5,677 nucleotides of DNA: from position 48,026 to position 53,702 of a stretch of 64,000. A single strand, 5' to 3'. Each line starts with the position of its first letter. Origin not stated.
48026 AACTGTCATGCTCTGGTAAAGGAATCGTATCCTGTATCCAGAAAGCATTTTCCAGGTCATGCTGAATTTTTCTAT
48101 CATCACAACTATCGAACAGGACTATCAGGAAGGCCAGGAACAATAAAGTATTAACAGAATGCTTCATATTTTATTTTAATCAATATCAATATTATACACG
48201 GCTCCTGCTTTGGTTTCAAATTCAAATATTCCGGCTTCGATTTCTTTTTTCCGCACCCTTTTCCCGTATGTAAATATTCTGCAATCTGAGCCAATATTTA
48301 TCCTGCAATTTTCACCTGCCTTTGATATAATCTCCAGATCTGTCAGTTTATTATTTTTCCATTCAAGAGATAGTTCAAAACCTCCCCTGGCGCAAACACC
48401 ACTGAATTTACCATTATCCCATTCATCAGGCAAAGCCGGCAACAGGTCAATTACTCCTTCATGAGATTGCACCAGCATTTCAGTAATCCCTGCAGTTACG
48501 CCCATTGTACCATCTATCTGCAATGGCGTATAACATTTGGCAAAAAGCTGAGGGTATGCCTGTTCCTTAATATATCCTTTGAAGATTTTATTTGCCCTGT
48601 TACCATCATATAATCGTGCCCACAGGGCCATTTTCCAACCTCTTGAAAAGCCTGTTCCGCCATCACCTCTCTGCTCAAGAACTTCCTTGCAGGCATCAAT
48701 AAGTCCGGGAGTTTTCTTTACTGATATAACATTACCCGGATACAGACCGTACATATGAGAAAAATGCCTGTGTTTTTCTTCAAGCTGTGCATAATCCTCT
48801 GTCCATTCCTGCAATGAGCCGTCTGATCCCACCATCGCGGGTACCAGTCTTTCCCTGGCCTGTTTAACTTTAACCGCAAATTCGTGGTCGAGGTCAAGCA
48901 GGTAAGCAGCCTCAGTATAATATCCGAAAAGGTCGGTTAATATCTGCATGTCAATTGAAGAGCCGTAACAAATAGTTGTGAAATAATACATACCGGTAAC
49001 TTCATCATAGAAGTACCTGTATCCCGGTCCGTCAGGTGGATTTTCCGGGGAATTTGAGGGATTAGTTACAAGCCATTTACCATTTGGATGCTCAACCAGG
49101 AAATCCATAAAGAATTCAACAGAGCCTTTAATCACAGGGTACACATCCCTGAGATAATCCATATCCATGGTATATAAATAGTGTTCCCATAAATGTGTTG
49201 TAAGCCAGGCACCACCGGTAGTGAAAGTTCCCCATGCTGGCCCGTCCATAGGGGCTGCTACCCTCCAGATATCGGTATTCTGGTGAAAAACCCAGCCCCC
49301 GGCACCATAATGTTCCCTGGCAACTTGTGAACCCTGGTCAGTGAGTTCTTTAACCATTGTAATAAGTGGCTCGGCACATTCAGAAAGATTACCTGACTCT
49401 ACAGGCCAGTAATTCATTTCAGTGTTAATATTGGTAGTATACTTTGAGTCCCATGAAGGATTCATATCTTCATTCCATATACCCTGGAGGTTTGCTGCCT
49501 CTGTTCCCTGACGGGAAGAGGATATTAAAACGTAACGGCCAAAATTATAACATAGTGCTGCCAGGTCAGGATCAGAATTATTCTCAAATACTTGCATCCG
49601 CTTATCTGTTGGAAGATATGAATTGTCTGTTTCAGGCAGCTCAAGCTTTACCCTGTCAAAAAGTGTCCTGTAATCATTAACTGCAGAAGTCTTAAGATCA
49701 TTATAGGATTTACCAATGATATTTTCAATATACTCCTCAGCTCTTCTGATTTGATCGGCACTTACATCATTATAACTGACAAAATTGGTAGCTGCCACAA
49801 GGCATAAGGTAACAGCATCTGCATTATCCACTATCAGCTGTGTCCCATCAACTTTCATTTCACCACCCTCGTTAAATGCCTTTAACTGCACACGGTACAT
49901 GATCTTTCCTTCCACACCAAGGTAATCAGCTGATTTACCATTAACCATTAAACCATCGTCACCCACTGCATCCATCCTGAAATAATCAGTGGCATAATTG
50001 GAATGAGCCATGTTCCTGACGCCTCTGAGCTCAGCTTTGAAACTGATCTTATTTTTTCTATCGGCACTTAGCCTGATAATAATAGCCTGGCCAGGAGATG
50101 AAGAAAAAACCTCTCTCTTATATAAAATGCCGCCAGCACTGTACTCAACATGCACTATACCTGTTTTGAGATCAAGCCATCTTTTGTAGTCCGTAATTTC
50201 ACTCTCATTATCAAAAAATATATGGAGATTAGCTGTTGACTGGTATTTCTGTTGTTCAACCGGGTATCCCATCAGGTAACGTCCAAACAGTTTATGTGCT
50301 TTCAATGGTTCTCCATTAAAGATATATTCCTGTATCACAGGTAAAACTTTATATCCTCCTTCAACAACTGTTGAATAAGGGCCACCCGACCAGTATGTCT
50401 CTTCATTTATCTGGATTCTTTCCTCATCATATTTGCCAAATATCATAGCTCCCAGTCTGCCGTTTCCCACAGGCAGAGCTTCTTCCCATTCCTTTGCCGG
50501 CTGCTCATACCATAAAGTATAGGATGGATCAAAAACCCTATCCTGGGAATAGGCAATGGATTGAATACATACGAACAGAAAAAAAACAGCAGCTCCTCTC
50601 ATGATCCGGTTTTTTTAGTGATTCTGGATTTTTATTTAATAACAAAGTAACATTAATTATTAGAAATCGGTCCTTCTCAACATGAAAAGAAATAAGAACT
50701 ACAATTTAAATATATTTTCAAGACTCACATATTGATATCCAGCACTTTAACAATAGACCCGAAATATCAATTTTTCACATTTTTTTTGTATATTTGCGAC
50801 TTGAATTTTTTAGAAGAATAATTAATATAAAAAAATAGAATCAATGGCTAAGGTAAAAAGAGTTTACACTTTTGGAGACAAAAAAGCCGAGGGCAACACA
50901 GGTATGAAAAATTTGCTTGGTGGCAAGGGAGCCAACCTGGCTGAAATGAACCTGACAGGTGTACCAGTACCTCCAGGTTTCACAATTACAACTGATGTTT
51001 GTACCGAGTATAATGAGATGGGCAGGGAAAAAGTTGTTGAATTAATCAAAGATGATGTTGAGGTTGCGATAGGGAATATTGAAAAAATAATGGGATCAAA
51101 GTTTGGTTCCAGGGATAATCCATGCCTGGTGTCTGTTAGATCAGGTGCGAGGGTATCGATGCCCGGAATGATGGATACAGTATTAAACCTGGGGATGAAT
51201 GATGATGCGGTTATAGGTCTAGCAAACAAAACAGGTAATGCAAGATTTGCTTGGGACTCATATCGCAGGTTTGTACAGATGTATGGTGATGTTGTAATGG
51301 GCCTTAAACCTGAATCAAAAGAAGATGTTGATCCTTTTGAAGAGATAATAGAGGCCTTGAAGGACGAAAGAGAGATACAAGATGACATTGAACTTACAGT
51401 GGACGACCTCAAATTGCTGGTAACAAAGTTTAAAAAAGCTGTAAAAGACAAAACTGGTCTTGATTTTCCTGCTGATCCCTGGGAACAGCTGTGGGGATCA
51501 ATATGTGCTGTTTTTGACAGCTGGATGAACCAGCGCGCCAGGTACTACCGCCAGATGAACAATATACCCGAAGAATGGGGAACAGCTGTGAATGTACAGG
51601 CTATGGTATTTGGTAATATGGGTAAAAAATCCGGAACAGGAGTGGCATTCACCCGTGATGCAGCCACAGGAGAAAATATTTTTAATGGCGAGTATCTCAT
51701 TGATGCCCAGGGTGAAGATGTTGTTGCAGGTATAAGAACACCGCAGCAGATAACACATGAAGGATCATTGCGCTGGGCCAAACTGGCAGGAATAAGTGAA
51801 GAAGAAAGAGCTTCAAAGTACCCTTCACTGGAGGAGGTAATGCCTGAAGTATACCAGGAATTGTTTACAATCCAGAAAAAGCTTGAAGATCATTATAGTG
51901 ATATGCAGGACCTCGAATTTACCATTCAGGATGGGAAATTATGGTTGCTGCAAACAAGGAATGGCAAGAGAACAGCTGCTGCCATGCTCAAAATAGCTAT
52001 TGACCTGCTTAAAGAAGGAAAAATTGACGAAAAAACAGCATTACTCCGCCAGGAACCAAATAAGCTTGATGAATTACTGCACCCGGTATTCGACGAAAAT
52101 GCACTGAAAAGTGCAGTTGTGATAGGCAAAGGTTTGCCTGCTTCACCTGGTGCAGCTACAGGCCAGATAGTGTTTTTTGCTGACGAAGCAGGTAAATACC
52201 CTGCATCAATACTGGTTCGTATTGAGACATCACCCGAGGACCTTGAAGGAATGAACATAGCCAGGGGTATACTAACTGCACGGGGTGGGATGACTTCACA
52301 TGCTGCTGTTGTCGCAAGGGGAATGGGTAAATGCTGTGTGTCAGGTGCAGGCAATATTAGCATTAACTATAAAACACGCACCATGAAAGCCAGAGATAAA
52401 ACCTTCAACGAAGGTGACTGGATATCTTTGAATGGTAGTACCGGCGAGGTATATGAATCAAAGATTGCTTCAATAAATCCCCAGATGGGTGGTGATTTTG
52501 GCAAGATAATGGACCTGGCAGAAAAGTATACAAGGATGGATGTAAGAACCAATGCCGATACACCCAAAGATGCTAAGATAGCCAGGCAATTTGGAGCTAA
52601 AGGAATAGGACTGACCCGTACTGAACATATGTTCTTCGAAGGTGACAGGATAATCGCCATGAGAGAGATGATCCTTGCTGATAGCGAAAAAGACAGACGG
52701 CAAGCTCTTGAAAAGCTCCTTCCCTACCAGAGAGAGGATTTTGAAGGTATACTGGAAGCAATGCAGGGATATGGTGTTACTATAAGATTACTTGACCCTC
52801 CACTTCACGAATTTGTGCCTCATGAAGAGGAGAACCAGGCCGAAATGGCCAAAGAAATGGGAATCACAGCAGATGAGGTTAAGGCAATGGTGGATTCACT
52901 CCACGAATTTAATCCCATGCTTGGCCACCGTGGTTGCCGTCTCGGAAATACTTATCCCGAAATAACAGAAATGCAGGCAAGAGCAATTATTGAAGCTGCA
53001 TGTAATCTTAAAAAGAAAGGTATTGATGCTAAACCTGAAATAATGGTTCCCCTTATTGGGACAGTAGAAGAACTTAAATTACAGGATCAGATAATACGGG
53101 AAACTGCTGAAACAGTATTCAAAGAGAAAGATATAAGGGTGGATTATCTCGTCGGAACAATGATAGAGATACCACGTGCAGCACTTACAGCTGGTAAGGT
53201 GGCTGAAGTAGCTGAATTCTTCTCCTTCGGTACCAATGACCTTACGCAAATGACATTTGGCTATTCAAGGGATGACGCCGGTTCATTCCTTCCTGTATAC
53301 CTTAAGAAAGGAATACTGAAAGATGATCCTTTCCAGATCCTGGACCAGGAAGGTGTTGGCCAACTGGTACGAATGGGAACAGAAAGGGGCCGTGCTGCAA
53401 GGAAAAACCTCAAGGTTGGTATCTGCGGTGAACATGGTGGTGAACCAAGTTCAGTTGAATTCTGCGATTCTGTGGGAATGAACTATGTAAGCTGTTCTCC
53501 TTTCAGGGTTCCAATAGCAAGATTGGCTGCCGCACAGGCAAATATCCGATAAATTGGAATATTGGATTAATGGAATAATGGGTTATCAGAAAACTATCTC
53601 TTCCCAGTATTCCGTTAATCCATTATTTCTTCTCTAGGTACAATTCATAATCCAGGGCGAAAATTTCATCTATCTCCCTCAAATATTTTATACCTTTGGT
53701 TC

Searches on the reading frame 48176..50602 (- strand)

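Call 51: search_protein_families(library=pfam, proteins=[window:48176-50602:-], max_evalue=0.00001)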
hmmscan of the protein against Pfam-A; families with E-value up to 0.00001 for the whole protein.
window:48176-50602:- (808 aa): 3 families
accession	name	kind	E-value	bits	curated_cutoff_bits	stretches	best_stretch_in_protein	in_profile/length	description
PF22124.2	Glyco_hydro_95_cat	-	1.9e-157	524.9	27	1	299-710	1-408/408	Glycosyl hydrolase family 95 catalytic domain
PF14498.12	Glyco_hyd_65N_2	-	3.6e-65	220.7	27.7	1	30-276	1-233/234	Glycosyl hydrolase family 65, N-terminal domain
PF21307.2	Glyco_hydro_95_C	-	2.8e-29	101.9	27.6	1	712-805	1-94/94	Glycoside hydrolase family 95, C-terminal domain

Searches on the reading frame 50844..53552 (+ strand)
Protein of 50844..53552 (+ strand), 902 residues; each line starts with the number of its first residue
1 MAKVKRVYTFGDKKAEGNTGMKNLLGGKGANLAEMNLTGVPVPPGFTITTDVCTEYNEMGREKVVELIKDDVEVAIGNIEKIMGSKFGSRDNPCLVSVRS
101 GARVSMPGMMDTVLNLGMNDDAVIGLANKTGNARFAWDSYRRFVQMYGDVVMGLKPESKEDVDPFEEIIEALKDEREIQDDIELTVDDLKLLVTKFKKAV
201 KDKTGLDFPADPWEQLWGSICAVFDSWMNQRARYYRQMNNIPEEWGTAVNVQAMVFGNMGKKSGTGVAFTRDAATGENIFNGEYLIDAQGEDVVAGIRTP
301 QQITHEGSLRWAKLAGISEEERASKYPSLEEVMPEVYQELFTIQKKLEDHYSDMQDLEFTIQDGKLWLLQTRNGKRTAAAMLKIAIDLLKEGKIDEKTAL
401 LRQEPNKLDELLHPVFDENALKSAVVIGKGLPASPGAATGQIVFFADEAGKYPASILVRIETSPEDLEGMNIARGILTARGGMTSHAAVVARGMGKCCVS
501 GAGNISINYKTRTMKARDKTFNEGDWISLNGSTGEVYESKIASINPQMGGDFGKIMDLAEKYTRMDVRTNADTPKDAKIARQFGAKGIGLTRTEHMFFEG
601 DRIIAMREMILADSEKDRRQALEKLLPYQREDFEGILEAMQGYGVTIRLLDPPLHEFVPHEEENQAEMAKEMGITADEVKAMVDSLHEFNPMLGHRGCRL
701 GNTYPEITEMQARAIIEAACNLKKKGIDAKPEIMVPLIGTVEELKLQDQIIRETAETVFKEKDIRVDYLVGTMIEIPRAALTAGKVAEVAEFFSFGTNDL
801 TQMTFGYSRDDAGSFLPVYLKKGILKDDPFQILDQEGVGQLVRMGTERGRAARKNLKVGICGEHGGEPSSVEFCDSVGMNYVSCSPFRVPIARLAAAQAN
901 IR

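Call 51: search_protein_families(library=pfam, proteins=[window:50844-53552:+], max_evalue=0.00001)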
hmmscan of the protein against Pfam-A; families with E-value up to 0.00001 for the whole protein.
window:50844-53552:+ (902 aa): 3 families
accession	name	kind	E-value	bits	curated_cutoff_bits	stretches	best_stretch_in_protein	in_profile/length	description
PF02896.24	PEP-utilizers_C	-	2.6e-80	270.2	22.8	1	551-900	6-292/293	PEP-utilising enzyme, PEP-binding domain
PF01326.24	PPDK_N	-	3.5e-69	234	27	1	23-391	2-326/328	Pyruvate phosphate dikinase, AMP/ATP-binding domain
PF00391.29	PEP-utilizers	-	2.3e-23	82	23.1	1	454-534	4-72/72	PEP-utilising enzyme, mobile domain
